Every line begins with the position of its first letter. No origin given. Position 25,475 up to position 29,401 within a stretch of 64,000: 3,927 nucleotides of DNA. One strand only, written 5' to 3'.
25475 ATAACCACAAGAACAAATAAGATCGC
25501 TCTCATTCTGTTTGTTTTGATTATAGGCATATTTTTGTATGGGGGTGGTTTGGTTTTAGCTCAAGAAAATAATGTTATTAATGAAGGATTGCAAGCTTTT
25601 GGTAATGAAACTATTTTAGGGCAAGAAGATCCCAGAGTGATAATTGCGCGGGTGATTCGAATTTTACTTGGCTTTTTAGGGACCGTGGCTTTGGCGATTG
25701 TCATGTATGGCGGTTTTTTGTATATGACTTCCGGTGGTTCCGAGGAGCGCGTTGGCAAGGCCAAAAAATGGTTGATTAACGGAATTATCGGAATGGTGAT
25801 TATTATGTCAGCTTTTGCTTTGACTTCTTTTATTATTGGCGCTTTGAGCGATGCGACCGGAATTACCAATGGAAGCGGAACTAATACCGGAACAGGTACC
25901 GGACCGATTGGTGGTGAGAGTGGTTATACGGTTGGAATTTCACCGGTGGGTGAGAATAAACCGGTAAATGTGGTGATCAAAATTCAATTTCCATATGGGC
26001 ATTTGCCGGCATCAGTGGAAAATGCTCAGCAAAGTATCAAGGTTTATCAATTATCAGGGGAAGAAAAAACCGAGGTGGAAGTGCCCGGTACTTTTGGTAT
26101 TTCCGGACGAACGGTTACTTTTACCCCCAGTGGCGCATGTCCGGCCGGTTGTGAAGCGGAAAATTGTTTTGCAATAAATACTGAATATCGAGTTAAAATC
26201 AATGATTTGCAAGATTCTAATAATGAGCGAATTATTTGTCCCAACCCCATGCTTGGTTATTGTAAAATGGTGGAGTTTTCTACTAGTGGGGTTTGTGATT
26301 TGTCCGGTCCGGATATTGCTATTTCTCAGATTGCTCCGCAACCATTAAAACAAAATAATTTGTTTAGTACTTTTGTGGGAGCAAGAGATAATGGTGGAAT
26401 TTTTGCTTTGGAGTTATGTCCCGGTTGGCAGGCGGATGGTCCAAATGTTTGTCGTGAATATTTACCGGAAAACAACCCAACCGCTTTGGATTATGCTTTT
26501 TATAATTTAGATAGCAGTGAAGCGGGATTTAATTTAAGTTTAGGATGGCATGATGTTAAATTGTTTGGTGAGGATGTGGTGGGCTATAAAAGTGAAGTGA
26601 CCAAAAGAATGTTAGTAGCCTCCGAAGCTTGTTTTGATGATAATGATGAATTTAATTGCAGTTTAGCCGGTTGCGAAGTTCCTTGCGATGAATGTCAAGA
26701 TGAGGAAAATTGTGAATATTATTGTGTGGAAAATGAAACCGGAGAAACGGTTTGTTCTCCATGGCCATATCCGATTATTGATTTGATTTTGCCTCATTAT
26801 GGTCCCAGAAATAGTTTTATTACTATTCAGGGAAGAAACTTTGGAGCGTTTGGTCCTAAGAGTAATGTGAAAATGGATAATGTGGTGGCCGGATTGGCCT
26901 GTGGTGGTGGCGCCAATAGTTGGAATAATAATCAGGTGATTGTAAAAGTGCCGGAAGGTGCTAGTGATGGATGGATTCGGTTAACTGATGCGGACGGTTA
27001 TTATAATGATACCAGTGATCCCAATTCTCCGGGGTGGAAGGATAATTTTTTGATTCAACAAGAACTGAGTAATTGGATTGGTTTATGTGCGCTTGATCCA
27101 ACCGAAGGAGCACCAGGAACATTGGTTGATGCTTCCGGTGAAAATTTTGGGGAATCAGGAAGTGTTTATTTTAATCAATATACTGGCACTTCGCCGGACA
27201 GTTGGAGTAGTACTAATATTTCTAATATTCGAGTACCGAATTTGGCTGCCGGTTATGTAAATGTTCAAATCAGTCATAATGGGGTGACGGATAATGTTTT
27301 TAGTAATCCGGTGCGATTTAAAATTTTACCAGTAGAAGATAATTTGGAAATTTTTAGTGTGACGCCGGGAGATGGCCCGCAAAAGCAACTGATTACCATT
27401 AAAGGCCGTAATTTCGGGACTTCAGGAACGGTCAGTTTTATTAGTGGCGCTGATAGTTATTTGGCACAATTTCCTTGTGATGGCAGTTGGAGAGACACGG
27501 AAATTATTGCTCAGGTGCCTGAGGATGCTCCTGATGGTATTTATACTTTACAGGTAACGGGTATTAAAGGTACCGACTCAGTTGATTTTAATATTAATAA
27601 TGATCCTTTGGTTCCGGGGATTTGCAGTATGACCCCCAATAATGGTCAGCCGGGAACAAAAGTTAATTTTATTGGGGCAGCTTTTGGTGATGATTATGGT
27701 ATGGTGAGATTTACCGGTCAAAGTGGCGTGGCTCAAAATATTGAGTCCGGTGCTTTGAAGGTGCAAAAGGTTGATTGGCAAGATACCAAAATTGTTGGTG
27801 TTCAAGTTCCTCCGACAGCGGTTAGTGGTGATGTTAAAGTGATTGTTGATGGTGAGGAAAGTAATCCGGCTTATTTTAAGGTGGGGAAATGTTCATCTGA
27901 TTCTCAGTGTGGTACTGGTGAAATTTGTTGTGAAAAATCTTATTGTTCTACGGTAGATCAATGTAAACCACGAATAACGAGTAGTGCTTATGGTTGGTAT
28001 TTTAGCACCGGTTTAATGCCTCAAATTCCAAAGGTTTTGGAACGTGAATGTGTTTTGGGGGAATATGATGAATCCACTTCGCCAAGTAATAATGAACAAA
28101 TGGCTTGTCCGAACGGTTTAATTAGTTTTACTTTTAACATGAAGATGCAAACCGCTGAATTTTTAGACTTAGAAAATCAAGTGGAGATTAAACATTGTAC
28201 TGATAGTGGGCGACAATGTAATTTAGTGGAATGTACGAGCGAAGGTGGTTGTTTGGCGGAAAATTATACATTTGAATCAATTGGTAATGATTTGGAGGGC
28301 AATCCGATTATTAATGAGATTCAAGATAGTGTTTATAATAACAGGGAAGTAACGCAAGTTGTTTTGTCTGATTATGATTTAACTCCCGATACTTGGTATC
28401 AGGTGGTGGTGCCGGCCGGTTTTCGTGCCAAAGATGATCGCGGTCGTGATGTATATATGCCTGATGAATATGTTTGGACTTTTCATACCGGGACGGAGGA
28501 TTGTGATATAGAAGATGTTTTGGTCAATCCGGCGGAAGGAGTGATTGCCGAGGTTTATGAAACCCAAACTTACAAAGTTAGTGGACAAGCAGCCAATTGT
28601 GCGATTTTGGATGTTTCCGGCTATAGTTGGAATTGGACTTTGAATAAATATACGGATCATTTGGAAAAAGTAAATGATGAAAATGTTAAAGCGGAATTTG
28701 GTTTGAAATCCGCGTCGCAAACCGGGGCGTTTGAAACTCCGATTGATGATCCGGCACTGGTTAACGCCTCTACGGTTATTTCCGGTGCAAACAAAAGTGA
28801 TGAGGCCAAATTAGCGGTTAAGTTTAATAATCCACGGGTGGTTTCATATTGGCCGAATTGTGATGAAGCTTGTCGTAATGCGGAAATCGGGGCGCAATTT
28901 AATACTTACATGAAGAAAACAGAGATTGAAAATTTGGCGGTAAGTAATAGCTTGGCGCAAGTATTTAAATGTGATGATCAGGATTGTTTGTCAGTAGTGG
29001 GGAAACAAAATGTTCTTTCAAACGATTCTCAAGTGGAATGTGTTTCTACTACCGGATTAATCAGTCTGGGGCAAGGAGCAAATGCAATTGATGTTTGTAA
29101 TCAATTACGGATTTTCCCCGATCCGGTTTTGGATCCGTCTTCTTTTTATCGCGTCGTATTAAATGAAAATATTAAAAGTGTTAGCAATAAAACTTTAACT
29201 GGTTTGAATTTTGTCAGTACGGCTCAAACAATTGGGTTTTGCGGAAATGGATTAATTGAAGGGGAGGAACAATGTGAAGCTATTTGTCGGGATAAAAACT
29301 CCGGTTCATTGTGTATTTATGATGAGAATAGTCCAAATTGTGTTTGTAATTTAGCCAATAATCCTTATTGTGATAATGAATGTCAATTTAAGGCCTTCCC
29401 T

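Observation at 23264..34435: Tandem pair of giant surface proteins (723 aa and 2987 aa) with pilin-like membrane module and eukaryote-like adhesion domains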

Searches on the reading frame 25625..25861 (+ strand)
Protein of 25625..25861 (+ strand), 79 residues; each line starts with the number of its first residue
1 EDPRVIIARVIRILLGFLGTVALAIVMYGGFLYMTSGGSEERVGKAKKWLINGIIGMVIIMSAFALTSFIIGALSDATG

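Call 60: find_homologous_proteins(query=window:25625-25861:+, max_evalue=0.001)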
Query seq(79 aa) (79 aa): 2 proteins with E <= 0.001 among 4 candidates.
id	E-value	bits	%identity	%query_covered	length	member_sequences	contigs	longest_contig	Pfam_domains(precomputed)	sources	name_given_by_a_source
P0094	2.6e-20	90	58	97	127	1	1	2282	PF18895.6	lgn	-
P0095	3.5e-13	67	53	59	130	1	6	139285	PF18895.6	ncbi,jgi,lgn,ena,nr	ncbi:TPA: hypothetical protein DF272_00515 [Candidatus Falkowbacteria bacterium]|nr:hypothetical pro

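Call 61: find_encoding_contigs(protein=P0095, flank=10000, max_places=2)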
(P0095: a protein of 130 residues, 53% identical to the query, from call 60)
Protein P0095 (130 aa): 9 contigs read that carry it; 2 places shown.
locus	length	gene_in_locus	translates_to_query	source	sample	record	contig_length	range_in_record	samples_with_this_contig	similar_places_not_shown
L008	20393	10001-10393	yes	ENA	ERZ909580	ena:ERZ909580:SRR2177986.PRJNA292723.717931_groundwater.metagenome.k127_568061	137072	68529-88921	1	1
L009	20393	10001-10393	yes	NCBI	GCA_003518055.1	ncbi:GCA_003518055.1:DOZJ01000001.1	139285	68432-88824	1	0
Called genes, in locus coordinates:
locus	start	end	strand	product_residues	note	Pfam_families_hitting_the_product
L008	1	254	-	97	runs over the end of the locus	-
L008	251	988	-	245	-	-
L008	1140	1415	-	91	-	-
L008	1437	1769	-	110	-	-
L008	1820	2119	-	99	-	-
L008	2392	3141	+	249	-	PF01978:TrmB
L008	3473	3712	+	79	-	-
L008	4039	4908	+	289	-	PF00483:NTP_transferase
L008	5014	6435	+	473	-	PF01547:SBP_bac_1, PF13416:SBP_bac_8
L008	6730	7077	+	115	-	PF18895:T4SS_pilin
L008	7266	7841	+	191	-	PF18895:T4SS_pilin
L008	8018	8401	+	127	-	PF18895:T4SS_pilin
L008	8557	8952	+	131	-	-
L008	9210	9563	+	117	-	PF18895:T4SS_pilin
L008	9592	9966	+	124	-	PF04956:TrbC (weak), PF18895:T4SS_pilin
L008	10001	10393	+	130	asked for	PF18895:T4SS_pilin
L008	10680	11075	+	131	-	PF04956:TrbC (faint), PF18895:T4SS_pilin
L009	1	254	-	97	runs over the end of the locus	-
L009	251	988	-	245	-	-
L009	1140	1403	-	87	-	-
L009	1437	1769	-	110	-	-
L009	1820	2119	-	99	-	-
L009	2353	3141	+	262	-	PF01978:TrmB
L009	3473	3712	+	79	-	-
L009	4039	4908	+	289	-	PF00483:NTP_transferase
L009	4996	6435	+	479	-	PF01547:SBP_bac_1, PF13416:SBP_bac_8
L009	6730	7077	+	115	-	PF18895:T4SS_pilin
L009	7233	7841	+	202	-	PF18895:T4SS_pilin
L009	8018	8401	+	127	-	PF18895:T4SS_pilin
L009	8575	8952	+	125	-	-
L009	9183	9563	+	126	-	PF18895:T4SS_pilin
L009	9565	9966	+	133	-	PF18895:T4SS_pilin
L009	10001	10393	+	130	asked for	PF18895:T4SS_pilin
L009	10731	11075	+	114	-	PF18895:T4SS_pilin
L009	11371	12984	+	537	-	PF09852:DUF2079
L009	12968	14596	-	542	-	-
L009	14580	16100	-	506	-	-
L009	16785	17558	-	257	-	-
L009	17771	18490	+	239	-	PF20772:TACO1_YebC_N, PF01709:Transcrip_reg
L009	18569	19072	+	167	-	PF02075:RuvC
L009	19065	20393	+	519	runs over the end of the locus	PF00801:PKD, PF18911:PKD_4, PF14402:7TM_transglut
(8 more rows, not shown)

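Call 75: search_protein_families(library=pfam, proteins=[P0094, P0095, L009:9565-9966:+, L009:10731-11075:+], max_evalue=1)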
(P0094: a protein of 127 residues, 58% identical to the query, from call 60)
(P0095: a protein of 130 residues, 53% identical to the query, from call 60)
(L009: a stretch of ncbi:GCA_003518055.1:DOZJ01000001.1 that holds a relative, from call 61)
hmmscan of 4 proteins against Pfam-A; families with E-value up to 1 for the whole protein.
P0094 (127 aa): 7 families
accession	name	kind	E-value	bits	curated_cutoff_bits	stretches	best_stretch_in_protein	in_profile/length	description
PF18895.5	T4SS_pilin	-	2.8e-11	43.8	26.6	1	51-118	5-71/71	Type IV secretion system pilin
PF04956.18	TrbC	-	0.00037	21.1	27.9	1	40-116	29-96/98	TrbC/VIRB2 pilin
PF05987.18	DUF898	-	0.0075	15.8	28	1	9-114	140-241/336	Bacterial protein of unknown function (DUF898)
PF04290.18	DctQ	-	0.013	15.8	28.3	1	50-114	56-122/132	Tripartite ATP-independent periplasmic transporters, DctQ component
PF16962.11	ABC_export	-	0.061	12.2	29.7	1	55-117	146-206/531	Putative ABC exporter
PF01578.25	Cytochrom_C_asm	-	0.18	11.9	29.9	1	69-117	161-206/212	Cytochrome C assembly protein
PF23494.1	bPH_10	-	0.35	10.7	27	1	7-77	9-79/151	YqeB-like bacterial PH domain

P0095 (130 aa): 5 families
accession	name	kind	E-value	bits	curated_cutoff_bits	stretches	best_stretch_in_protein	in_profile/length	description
PF18895.5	T4SS_pilin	-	4.2e-11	43.2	26.6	1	51-119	4-71/71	Type IV secretion system pilin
PF05987.18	DUF898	-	0.0055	16.3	28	1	18-129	149-255/336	Bacterial protein of unknown function (DUF898)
PF04290.18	DctQ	-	0.0059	16.9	28.3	1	52-122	57-129/132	Tripartite ATP-independent periplasmic transporters, DctQ component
PF11779.13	SPT_ssu-like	-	0.42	10.7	29.8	1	97-121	25-49/54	Small subunit of serine palmitoyltransferase-like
PF02656.20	DUF202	-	0.77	10.7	23.4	1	5-74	19-57/68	Domain of unknown function (DUF202)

L009:9565-9966:+ (133 aa): 10 families
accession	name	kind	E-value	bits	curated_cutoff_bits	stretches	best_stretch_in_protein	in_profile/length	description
PF18895.5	T4SS_pilin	-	1.5e-11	44.6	26.6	1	47-116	3-71/71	Type IV secretion system pilin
PF04956.18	TrbC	-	0.00022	21.8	27.9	1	37-112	34-94/98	TrbC/VIRB2 pilin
PF05987.18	DUF898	-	0.0013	18.4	28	1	6-118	140-242/336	Bacterial protein of unknown function (DUF898)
PF07331.16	TctB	-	0.012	16.3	29.1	1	6-112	37-127/137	Tripartite tricarboxylate transporter TctB family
PF04290.18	DctQ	-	0.012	15.9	28.3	1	46-114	54-124/132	Tripartite ATP-independent periplasmic transporters, DctQ component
PF10661.14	EssA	-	0.084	13.2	24.1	1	81-113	108-140/147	WXG100 protein secretion system (Wss), protein EssA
PF20226.3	DUF6585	-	0.095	12.5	27.7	1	31-119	6-79/249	Family of unknown function (DUF6585)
PF12670.12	DUF3792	-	0.25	12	31.3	1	68-122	38-92/115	Protein of unknown function (DUF3792)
PF06024.17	Orf78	-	0.34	11.6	29.4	0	89-125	58-94/101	Orf78 (ac78)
PF10011.15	DUF2254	-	0.35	10.1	28.8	1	5-72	7-68/368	Predicted membrane protein (DUF2254)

L009:10731-11075:+ (114 aa): 6 families
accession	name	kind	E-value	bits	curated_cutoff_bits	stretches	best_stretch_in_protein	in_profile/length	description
PF18895.5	T4SS_pilin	-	3.9e-11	43.3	26.6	1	34-101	5-71/71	Type IV secretion system pilin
PF04956.18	TrbC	-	5.6e-05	23.7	27.9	1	37-99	40-96/98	TrbC/VIRB2 pilin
PF04290.18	DctQ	-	0.015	15.6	28.3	1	34-105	57-130/132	Tripartite ATP-independent periplasmic transporters, DctQ component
PF10267.14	Tmemb_cc2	-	0.5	9.9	32.8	1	32-57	339-364/397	Predicted transmembrane and coiled-coil 2 protein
PF04277.18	OAD_gamma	-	0.85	10.8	27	1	42-66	5-29/76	Oxaloacetate decarboxylase, gamma chain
PF10661.14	EssA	-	0.96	9.7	24.1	1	66-98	108-140/147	WXG100 protein secretion system (Wss), protein EssA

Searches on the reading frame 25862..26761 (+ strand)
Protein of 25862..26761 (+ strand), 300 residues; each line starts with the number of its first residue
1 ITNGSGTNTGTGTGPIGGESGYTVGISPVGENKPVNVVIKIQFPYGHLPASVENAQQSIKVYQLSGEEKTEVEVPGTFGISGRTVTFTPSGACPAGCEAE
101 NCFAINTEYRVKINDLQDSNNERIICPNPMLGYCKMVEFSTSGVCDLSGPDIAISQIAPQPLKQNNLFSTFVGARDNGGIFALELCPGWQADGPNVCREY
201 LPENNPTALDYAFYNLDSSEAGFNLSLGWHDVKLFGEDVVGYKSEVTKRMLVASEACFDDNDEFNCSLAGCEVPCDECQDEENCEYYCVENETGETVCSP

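Call 30: search_protein_families(library=pfam, proteins=[window:25862-26761:+], max_evalue=10)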
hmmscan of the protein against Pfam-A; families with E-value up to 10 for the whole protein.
window:25862-26761:+ (300 aa): 1 family
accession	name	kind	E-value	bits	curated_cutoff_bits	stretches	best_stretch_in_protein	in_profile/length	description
PF13205.12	Big_5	-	0.0085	17.2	23.6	1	34-121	20-92/105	Bacterial Ig-like domain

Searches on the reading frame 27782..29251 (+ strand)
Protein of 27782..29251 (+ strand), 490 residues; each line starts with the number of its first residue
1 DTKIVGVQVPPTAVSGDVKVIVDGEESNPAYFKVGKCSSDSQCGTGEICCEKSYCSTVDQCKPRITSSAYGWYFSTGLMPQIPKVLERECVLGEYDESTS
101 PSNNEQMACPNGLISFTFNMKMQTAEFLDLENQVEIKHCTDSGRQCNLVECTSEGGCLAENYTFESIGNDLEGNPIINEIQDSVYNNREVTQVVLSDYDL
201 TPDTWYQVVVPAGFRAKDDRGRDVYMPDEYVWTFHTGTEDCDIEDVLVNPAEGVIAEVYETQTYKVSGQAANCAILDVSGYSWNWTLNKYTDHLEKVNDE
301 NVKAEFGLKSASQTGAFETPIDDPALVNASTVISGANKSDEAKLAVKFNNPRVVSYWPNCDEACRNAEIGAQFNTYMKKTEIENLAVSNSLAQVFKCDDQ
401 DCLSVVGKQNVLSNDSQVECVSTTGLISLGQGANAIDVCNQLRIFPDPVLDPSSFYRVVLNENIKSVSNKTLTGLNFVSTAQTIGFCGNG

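Call 30: search_protein_families(library=pfam, proteins=[window:27782-29251:+], max_evalue=10)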
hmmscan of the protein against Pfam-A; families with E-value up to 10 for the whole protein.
window:27782-29251:+ (490 aa): 1 family
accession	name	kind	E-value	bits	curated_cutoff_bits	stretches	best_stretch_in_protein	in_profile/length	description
PF13205.12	Big_5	-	3.1e-10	41.2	23.6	2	196-236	69-105/105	Bacterial Ig-like domain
